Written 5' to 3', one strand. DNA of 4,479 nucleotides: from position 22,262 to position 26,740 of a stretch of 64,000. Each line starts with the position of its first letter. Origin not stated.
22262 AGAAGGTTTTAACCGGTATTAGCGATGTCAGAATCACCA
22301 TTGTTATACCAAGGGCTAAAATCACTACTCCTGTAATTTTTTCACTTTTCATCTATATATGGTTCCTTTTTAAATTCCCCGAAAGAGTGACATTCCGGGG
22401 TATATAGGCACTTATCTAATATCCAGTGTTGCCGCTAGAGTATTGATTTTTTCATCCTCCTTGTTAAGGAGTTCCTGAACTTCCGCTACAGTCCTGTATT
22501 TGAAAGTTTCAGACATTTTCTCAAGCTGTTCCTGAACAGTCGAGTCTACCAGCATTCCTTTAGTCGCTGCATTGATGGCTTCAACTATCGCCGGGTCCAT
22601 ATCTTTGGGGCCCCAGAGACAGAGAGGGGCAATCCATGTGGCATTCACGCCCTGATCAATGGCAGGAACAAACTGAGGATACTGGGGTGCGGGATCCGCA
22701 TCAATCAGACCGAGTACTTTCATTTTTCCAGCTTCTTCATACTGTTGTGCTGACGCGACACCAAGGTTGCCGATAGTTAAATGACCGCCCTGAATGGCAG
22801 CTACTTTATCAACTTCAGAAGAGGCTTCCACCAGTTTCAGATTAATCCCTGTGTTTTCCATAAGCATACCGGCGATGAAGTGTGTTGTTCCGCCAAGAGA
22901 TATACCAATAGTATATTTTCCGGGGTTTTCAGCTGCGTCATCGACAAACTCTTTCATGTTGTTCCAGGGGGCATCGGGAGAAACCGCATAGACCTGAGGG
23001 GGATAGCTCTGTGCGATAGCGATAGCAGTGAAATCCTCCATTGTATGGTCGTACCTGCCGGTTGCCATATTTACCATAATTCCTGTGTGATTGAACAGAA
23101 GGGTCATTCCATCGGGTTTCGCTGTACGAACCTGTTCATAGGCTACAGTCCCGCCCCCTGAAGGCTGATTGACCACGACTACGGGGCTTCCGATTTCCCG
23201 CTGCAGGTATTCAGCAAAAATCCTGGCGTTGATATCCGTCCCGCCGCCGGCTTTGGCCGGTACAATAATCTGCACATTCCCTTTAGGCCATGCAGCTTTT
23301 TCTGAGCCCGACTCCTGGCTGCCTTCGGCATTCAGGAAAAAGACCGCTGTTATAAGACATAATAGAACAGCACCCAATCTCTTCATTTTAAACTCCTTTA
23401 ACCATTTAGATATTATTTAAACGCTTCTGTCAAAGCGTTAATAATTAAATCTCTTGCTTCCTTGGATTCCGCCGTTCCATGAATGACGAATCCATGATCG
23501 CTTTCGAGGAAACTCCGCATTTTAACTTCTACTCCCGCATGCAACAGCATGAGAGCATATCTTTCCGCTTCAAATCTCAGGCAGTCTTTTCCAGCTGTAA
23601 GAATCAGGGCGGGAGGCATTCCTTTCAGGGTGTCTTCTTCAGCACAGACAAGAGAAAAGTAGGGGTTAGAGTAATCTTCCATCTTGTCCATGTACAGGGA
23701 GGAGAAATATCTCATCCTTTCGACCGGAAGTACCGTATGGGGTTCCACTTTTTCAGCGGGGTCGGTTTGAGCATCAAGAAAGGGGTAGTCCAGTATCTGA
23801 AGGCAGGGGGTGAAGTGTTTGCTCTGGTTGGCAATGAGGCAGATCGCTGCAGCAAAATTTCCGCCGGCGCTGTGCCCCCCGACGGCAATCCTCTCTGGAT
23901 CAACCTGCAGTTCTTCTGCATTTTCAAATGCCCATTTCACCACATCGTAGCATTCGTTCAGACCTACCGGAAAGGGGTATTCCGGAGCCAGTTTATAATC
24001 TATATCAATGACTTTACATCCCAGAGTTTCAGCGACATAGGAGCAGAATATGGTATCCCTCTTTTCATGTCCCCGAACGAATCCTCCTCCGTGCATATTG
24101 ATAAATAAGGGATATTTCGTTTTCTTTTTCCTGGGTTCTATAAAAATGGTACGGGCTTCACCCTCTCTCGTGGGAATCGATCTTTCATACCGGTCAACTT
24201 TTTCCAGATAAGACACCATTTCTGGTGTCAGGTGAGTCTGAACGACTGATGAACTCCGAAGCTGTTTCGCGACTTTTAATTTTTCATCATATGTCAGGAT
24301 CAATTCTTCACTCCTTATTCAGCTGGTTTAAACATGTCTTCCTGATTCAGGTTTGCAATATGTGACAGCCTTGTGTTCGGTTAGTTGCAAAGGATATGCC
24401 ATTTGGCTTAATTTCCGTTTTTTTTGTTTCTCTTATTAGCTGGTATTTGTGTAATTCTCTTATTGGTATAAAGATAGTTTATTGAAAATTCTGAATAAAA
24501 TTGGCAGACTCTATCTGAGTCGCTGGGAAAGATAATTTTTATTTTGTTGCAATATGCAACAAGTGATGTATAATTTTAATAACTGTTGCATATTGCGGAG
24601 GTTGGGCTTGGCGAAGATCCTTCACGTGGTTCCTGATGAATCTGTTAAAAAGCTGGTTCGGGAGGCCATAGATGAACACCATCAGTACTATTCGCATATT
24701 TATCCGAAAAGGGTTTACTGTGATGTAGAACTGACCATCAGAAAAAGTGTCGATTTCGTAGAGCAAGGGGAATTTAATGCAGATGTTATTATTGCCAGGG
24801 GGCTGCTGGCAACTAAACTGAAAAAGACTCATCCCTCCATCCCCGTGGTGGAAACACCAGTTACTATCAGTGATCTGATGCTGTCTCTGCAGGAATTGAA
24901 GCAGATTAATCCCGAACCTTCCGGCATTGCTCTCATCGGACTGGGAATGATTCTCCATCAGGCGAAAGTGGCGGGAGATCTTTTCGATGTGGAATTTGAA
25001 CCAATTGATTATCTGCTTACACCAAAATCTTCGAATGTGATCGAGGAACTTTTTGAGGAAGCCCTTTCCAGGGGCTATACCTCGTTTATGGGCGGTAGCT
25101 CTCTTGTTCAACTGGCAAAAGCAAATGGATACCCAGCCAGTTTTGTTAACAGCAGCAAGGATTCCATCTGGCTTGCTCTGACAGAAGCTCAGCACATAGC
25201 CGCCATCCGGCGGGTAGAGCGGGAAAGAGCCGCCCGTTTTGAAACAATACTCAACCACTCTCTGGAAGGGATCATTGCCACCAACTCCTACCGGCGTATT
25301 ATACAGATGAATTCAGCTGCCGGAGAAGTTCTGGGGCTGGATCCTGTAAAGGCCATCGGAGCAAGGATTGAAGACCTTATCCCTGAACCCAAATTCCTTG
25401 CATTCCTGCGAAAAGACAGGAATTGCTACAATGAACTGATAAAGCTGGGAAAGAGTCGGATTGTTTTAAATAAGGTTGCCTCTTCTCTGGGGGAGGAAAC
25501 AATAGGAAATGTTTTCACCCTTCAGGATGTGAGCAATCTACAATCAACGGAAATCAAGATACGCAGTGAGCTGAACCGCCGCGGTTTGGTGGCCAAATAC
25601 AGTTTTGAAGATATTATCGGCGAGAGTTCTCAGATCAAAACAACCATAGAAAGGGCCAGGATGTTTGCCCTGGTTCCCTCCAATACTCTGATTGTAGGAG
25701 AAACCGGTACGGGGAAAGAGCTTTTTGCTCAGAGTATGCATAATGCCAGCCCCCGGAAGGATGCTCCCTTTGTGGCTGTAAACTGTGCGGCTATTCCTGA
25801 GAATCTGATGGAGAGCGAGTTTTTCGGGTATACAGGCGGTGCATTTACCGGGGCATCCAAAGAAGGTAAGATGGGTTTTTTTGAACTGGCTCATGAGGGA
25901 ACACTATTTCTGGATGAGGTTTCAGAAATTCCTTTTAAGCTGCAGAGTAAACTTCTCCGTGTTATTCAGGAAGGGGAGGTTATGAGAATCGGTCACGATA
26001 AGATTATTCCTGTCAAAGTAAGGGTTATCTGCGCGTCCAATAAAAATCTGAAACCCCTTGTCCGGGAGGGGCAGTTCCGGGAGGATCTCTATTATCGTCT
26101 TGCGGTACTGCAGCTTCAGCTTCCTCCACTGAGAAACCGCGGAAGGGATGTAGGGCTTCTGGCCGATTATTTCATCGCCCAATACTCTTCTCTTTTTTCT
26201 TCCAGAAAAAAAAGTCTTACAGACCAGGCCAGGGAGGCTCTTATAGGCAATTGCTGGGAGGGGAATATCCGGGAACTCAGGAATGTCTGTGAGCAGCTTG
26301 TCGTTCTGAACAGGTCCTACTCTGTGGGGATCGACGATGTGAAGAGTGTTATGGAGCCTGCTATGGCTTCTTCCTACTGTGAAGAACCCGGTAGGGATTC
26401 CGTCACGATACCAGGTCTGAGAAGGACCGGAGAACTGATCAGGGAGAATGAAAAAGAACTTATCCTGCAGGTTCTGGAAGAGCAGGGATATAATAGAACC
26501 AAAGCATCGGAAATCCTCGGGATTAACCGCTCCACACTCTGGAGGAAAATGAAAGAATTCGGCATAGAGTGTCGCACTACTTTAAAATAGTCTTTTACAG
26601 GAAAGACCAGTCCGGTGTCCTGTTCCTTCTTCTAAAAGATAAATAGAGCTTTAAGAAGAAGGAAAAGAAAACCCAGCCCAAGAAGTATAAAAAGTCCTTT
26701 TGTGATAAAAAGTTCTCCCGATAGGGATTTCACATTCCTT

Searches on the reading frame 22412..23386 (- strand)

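Call 35: search_protein_families(library=pfam, proteins=[window:22412-23386:-], max_evalue=0.00001)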
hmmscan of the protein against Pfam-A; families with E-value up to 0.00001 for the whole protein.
window:22412-23386:- (324 aa): 1 family
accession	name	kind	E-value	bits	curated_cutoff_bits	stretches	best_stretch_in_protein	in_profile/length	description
PF03401.19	TctC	-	2e-29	103.4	27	1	54-299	2-250/274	Tripartite tricarboxylate transporter family receptor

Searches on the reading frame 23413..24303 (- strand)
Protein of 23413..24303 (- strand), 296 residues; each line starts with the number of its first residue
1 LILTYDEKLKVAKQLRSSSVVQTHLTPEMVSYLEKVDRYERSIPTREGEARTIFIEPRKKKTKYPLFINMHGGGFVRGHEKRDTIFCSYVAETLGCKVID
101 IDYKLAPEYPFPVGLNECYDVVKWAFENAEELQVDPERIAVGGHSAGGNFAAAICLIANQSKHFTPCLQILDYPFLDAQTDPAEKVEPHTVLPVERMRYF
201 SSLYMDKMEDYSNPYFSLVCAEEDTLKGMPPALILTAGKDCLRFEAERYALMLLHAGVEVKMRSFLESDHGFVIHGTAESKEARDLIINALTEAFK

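Call 35: search_protein_families(library=pfam, proteins=[window:23413-24303:-], max_evalue=0.00001)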
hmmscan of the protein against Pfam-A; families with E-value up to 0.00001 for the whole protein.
window:23413-24303:- (296 aa): 3 families
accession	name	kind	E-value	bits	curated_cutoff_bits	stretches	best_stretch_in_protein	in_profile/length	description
PF07859.19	Abhydrolase_3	-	3.8e-57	193.9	25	1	68-273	2-209/210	alpha/beta hydrolase fold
PF20434.5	BD-FAE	-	1.3e-20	74.3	26.8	1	56-162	5-114/215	BD-FAE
PF00326.27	Peptidase_S9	-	9.4e-10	38.8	22.6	1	114-283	41-199/213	Prolyl oligopeptidase family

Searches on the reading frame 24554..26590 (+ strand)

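Call 80: search_protein_families(library=pfam, proteins=[window:24554-26590:+], max_evalue=1e-8)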
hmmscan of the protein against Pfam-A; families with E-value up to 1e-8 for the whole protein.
window:24554-26590:+ (678 aa): 5 families
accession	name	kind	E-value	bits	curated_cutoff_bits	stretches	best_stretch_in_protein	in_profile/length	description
PF00158.32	Sigma54_activat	-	3.6e-68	228.9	20.2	1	354-521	1-167/168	Sigma-54 interaction domain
PF06506.16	PrpR_N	-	1.1e-24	87.4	29.1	1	73-221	26-166/167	Propionate catabolism activator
PF14532.12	Sigma54_activ_2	-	2.7e-22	79.9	25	1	356-526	2-138/138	Sigma-54 interaction domain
PF25601.1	AAA_lid_14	-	8.8e-17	61.2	27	1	527-601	1-75/87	AAA+ ATPase lid domain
PF02954.25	HTH_8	-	4.7e-16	58.7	22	1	630-669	3-42/42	Bacterial regulatory protein, Fis family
